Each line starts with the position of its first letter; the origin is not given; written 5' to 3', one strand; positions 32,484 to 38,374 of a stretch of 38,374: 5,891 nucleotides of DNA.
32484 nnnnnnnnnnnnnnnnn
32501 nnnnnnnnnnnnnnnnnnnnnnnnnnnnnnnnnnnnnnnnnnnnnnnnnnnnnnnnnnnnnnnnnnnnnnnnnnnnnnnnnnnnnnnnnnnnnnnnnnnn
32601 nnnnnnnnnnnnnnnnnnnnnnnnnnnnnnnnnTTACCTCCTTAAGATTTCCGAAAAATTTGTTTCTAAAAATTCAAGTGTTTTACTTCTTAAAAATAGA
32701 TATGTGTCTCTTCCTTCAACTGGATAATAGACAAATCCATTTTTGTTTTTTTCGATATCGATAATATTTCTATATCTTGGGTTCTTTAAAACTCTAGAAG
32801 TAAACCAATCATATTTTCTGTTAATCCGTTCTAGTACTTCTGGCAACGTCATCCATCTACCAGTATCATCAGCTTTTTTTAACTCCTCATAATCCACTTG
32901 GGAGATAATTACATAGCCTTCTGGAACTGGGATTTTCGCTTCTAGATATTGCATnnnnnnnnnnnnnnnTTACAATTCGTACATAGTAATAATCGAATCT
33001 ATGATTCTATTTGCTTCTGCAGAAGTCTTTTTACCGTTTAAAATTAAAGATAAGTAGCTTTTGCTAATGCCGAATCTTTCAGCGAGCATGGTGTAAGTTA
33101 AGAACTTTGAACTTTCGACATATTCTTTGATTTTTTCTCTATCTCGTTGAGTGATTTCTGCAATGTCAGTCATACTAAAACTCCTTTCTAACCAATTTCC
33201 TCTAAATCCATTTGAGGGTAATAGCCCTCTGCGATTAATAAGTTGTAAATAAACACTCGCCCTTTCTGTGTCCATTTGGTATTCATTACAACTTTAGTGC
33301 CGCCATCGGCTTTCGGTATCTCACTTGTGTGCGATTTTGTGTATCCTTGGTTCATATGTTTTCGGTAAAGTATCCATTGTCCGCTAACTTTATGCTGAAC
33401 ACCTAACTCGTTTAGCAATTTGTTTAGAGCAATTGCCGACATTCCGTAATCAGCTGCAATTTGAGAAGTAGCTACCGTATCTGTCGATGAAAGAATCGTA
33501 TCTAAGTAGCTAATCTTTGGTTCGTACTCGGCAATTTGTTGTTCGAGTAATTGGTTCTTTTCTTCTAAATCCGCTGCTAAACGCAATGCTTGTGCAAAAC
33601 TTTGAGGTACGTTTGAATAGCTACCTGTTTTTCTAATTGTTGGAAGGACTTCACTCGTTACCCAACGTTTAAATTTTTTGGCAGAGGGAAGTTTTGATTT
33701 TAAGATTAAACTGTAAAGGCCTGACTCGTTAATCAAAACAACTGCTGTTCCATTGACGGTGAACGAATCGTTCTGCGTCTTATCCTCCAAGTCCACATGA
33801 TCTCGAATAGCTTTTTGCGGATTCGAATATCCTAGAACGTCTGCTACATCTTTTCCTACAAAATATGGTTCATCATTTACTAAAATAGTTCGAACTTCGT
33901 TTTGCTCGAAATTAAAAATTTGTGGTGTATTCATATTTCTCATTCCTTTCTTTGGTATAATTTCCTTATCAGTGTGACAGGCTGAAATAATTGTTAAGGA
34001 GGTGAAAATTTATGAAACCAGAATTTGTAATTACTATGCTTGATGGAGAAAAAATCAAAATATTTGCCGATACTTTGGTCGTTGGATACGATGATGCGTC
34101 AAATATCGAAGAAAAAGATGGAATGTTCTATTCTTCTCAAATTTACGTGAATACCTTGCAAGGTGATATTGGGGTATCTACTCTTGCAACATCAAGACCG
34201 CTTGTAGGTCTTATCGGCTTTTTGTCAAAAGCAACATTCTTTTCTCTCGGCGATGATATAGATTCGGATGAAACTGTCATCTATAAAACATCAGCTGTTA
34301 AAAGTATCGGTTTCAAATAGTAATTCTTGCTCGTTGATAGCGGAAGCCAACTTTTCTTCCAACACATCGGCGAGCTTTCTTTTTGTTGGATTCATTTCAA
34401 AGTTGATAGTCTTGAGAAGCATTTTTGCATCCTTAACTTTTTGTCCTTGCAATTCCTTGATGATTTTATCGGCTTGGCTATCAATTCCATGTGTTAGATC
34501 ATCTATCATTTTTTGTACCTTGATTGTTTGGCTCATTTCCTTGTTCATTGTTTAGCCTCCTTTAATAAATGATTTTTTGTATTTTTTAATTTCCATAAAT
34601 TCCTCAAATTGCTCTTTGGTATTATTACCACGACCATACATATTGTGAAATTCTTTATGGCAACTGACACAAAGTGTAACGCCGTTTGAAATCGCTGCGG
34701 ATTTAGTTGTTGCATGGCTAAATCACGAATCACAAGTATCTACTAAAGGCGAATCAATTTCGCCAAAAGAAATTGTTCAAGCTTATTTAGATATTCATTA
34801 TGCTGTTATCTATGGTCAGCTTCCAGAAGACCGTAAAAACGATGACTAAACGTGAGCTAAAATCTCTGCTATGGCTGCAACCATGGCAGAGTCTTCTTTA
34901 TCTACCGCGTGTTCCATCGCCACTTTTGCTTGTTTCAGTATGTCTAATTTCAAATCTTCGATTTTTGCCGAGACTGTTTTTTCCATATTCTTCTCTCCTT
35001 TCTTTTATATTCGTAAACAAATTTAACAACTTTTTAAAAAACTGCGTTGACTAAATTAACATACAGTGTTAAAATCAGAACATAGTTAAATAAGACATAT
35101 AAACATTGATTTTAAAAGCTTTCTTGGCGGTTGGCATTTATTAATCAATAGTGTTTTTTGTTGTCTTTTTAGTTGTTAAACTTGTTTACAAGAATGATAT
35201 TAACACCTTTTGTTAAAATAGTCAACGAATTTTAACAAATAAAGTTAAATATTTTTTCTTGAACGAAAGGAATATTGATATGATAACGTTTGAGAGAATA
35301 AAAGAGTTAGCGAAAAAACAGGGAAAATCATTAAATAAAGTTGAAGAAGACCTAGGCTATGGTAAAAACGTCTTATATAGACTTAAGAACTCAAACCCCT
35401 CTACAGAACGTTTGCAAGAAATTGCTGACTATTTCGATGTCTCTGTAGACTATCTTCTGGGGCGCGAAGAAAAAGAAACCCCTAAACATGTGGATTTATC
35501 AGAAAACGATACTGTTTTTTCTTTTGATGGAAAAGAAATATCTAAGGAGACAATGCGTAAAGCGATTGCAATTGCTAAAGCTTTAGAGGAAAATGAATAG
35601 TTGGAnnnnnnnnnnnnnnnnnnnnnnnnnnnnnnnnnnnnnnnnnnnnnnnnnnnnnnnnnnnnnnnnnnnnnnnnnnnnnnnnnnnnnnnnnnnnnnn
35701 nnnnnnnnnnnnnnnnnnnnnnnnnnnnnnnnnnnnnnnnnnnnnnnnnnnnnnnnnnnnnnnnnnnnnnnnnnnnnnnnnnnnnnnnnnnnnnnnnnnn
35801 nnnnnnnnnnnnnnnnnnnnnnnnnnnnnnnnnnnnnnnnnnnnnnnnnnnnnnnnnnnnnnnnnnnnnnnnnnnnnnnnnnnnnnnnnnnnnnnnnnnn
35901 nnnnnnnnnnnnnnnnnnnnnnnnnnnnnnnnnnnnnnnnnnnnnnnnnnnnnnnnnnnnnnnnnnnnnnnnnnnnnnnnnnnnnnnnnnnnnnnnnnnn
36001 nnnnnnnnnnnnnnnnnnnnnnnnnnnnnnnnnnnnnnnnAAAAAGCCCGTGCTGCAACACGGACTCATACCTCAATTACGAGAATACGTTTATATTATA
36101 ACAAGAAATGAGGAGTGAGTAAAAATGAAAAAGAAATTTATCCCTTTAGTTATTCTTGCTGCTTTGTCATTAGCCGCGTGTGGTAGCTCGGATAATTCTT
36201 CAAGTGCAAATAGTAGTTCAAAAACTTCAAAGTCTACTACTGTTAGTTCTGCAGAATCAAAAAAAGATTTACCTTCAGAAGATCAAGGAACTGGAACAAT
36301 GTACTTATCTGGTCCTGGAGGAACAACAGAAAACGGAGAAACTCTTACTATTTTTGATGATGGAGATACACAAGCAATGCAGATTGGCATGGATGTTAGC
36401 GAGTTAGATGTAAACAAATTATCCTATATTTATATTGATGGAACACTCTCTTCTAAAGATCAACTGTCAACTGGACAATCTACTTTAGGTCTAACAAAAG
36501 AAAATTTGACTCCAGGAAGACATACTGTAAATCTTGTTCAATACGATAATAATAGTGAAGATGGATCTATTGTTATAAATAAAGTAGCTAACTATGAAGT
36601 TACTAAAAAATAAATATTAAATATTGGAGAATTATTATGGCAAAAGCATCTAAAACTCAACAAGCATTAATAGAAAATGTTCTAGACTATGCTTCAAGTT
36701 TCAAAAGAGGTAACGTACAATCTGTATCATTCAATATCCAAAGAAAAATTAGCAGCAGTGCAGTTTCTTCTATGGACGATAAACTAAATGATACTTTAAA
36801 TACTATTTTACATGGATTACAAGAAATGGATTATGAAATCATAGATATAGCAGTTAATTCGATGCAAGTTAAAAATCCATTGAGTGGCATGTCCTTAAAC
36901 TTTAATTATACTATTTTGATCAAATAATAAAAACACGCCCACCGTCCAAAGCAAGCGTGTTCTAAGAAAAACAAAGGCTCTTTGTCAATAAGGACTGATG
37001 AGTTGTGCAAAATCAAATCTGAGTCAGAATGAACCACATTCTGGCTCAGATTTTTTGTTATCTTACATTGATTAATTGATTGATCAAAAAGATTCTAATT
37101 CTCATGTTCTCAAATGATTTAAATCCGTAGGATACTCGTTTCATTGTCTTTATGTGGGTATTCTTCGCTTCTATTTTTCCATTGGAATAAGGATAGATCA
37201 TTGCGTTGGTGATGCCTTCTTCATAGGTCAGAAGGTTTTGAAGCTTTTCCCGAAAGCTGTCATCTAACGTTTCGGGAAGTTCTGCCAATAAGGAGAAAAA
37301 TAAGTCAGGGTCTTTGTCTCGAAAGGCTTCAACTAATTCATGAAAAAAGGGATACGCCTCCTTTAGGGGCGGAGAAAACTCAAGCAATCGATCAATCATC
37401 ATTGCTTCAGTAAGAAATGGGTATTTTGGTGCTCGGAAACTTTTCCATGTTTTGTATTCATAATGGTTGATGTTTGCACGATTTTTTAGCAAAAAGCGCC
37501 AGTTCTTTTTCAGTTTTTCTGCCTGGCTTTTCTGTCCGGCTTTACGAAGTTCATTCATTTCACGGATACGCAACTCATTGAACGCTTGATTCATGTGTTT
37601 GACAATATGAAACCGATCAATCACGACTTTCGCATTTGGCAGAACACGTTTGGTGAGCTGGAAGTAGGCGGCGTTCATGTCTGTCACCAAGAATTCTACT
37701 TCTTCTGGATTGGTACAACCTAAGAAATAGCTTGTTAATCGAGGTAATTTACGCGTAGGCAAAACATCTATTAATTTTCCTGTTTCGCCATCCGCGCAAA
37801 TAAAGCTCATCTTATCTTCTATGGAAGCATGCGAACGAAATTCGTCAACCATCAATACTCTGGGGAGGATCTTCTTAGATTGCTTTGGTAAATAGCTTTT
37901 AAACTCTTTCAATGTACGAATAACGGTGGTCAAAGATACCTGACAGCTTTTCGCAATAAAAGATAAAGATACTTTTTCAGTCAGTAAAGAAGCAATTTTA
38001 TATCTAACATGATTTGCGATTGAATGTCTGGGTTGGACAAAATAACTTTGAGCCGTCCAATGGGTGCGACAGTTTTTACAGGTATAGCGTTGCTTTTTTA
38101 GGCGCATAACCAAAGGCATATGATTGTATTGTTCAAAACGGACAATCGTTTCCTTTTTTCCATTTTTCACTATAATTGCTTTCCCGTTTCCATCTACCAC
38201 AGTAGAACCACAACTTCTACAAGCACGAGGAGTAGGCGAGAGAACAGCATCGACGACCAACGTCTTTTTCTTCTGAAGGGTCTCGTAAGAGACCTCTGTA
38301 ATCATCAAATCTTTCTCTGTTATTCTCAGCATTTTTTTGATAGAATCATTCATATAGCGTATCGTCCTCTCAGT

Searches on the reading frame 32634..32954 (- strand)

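Call 60: search_protein_families(library=pfam, proteins=[window:32634-32954:-], max_evalue=0.01)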
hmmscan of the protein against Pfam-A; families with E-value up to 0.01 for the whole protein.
window:32634-32954:- (106 aa): 1 family
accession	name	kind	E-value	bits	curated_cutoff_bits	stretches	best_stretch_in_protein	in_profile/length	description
PF05595.16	DUF771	-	2e-20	73.1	22.9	1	14-103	3-90/90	Domain of unknown function (DUF771)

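Call 61: search_protein_families(library=phrogs, proteins=[window:32634-32954:-], max_evalue=0.001)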
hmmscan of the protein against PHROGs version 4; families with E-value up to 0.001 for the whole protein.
window:32634-32954:- (106 aa): 1 family
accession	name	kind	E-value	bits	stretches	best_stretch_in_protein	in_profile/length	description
phrog_823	-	unknown function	2.4e-25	89.7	1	5-105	8-105/109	-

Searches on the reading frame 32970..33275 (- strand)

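Call 60: search_protein_families(library=pfam, proteins=[window:32970-33275:-], max_evalue=0.01)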
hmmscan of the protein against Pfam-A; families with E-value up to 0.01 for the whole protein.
window:32970-33275:- (101 aa): 3 families
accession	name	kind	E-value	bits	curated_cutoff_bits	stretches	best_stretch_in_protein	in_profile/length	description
PF01381.28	HTH_3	-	5.6e-05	23.5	23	1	50-84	2-36/55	Helix-turn-helix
PF12844.13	HTH_19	-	0.00048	20.4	30.2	0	47-91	2-44/64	Helix-turn-helix domain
PF13560.12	HTH_31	-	0.0013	19.4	27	1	59-84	15-40/64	Helix-turn-helix domain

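Call 61: search_protein_families(library=phrogs, proteins=[window:32970-33275:-], max_evalue=0.001)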
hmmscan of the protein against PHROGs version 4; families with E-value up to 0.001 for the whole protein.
window:32970-33275:- (101 aa): 6 families
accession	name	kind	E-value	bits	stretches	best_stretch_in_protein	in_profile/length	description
phrog_1337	-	DNA, RNA and nucleotide metabolism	5.4e-10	40.1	1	35-100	5-69/316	DNA binding protein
phrog_1468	-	transcription regulation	6.7e-06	26.6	1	62-93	24-55/67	transcriptional repressor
phrog_4779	-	transcription regulation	1.4e-05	26.5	1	47-100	5-57/98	transcriptional regulator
phrog_8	-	transcription regulation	0.00011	22.8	1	45-87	151-199/346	transcriptional regulator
phrog_296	-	integration and excision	0.0002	21.2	1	41-98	224-282/626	DNA transposition protein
phrog_3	-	transcription regulation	0.00033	21.5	1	38-91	82-133/430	transcriptional repressor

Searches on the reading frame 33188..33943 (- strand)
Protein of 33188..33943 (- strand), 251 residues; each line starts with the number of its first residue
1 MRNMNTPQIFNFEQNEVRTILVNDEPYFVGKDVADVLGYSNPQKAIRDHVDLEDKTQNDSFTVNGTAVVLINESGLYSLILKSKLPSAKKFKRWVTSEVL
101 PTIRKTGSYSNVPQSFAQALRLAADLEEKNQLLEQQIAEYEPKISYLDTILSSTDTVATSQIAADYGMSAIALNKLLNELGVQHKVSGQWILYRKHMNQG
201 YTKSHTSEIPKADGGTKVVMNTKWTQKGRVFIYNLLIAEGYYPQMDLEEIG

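Call 7: search_protein_families(library=pfam, proteins=[window:33188-33943:-], max_evalue=0.01)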
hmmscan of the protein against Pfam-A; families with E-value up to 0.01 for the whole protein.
window:33188-33943:- (251 aa): 2 families
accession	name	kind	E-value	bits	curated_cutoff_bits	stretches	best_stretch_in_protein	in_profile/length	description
PF03374.19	ANT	-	3.6e-33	114.6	25.3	1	134-236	1-105/108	Phage antirepressor protein KilAC domain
PF02498.22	Bro-N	-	4.9e-29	101.2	25.6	1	16-101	1-96/96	BRO family, N-terminal domain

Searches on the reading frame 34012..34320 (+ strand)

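Call 60: search_protein_families(library=pfam, proteins=[window:34012-34320:+], max_evalue=0.01)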
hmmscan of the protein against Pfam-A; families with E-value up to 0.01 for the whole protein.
window:34012-34320:+ (102 aa): 0 families

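Call 61: search_protein_families(library=phrogs, proteins=[window:34012-34320:+], max_evalue=0.001)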
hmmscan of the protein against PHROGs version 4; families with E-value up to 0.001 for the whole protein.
window:34012-34320:+ (102 aa): 1 family
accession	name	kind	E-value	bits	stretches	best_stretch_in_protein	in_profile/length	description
phrog_6258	-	unknown function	1.5e-35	122.7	1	4-101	2-97/98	-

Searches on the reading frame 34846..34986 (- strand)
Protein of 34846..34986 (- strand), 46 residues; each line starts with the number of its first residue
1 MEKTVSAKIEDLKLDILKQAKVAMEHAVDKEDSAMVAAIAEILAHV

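Call 60: search_protein_families(library=pfam, proteins=[window:34846-34986:-], max_evalue=0.01)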
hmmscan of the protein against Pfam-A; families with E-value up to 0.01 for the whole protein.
window:34846-34986:- (46 aa): 1 family
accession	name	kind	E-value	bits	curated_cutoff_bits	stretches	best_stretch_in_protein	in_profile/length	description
PF12643.12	MazG-like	-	0.0021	18.7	27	1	9-44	8-43/85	MazG-like family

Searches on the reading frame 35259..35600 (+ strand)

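Call 7: search_protein_families(library=pfam, proteins=[window:35259-35600:+], max_evalue=0.01)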
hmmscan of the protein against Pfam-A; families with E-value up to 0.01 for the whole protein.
window:35259-35600:+ (113 aa): 3 families
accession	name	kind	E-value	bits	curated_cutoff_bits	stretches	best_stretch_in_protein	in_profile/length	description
PF01381.28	HTH_3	-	1e-08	35.5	23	1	14-66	1-55/55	Helix-turn-helix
PF13443.12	HTH_26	-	4.6e-07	30.4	22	1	13-70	1-61/63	Cro/C1-type HTH DNA-binding domain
PF12844.13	HTH_19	-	5.8e-06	26.6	30.2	1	12-67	2-59/64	Helix-turn-helix domain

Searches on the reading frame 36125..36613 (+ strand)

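Call 7: search_protein_families(library=pfam, proteins=[window:36125-36613:+], max_evalue=0.01)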
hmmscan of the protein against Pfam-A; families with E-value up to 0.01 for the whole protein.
window:36125-36613:+ (162 aa): 0 families

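Call 44: search_protein_families(library=phrogs, proteins=[window:36125-36613:+], max_evalue=0.001)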
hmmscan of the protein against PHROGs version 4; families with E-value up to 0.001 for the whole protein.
window:36125-36613:+ (162 aa): 7 families
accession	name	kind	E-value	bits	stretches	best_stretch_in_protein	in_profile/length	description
phrog_32721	-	unknown function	2.1e-30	106.8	1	1-161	2-170/171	-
phrog_21937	-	unknown function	3.4e-05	24.8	1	3-54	2-58/210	-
phrog_3727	-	unknown function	6.3e-05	23.9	1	1-54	1-53/209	-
phrog_8801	-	unknown function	7.4e-05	24.2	1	1-50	1-49/94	-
phrog_5610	-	unknown function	0.00021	21.9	1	1-42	1-40/316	-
phrog_9170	-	unknown function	0.00028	21.7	1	1-53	2-51/159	-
phrog_25477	-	unknown function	0.00064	21.1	1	3-47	2-42/162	-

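Call 45: search_protein_families(library=padloc, proteins=[window:36125-36613:+], max_evalue=0.01)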
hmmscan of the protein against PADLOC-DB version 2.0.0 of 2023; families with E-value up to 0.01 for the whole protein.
window:36125-36613:+ (162 aa): 0 families

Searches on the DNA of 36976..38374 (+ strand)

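Call 63: search_dna_similar(query=window:36976-38374:+, collection=plasmids, mode=near, max_rows=6)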
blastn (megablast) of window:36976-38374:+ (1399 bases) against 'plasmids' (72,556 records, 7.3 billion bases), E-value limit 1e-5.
Records with a match: 529; places in all: 784; records where one place covers at least 80% of the query: 401.
Best place of each record, by identity: >=99% 282; 95-99% 57; 90-95% 190.
By first word of the organism name: Enterococcus 516; Listeria 10; Klebsiella 2; Acinetobacter 1.
By predicted mobility (MOB-suite, as given by PLSDB): conjugative 210; non-mobilizable 171; mobilizable 148.
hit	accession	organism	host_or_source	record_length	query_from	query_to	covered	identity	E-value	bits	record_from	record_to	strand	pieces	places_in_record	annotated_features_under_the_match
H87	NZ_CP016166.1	Enterococcus faecium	Homo sapiens,blood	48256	1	1399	100%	100.0%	0e+0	2851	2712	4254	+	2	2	ISL3-like element ISEfa11 family transposase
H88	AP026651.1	Enterococcus faecium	-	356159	1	1399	100%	100.0%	0e+0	2681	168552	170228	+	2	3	ISL3 family transposase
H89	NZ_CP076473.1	Enterococcus faecium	Homo sapiens,cell culture,blood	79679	1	1399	100%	100.0%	0e+0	2601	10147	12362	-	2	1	IS6-like element IS1216 family transposase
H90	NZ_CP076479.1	Enterococcus faecium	Homo sapiens,cell culture,blood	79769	1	1399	100%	100.0%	0e+0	2601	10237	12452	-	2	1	IS6-like element IS1216 family transposase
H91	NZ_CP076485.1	Enterococcus faecium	Homo sapiens,cell culture,blood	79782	1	1399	100%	100.0%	0e+0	2601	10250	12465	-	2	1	IS6-like element IS1216 family transposase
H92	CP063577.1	Enterococcus faecium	Homo sapiens,rectal swab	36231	1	1399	100%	100.0%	0e+0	2599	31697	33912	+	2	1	IS6-like element IS1216 family transposase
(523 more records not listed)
